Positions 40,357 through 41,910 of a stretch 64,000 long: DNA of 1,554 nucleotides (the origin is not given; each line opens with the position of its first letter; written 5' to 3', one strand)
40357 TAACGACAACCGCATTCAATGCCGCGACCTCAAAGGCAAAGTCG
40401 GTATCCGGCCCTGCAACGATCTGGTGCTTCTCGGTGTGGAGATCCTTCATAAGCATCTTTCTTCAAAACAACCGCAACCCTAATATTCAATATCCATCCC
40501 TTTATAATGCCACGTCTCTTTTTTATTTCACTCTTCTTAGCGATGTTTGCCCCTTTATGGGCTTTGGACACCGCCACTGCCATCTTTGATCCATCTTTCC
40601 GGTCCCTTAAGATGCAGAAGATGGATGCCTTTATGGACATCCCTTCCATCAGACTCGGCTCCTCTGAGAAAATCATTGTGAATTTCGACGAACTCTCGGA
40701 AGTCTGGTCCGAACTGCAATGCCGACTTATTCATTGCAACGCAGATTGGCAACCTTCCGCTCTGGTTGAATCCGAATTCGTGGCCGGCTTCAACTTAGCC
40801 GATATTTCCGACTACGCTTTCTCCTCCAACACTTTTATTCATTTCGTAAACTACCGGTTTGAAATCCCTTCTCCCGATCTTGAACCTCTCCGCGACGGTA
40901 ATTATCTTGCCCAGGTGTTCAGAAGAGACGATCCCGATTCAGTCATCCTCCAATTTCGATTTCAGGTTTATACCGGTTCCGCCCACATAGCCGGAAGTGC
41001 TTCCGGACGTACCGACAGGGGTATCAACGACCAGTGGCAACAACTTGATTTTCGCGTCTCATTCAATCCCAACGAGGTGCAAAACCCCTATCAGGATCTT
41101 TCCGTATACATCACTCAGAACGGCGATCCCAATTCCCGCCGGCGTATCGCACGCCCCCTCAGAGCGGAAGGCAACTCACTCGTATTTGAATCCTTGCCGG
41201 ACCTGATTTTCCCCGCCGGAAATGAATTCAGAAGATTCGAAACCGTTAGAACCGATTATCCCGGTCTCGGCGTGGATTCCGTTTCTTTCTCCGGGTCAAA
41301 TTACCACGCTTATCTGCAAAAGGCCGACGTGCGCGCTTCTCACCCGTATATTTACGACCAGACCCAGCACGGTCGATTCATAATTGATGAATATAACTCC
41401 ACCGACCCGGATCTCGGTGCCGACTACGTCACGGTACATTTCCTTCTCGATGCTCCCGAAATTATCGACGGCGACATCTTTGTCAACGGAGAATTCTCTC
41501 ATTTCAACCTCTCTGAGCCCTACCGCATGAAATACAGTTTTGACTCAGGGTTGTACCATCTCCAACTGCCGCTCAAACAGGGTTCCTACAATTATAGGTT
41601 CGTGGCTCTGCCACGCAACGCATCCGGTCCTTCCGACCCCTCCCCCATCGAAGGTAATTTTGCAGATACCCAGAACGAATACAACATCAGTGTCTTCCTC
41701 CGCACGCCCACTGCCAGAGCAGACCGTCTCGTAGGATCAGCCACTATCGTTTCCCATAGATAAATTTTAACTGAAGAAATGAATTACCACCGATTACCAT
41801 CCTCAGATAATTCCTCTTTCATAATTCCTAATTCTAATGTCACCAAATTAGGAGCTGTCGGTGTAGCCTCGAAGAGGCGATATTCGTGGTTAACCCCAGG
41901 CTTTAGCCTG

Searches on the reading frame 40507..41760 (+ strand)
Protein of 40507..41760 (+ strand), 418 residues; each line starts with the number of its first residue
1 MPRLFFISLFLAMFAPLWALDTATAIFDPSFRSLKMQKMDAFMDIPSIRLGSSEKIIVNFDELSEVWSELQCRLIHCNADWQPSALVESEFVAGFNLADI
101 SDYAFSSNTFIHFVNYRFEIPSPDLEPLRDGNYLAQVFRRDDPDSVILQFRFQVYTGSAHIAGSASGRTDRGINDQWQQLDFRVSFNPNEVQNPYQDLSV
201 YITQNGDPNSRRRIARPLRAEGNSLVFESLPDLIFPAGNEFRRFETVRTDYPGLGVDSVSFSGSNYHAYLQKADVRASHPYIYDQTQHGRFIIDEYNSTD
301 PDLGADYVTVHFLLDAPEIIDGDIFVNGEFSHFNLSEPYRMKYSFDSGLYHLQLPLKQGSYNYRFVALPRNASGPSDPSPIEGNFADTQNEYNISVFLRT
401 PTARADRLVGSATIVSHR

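Call 94: search_protein_families(library=pfam, proteins=[window:40507-41760:+], max_evalue=0.0001)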
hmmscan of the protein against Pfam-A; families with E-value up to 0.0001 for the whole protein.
window:40507-41760:+ (418 aa): 1 family
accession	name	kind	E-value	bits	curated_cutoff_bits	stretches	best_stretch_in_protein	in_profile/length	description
PF17116.11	T9SS_plug_1st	-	3.9e-33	114.5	23.9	1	32-155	2-125/126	Type 9 secretion system plug protein 1st domain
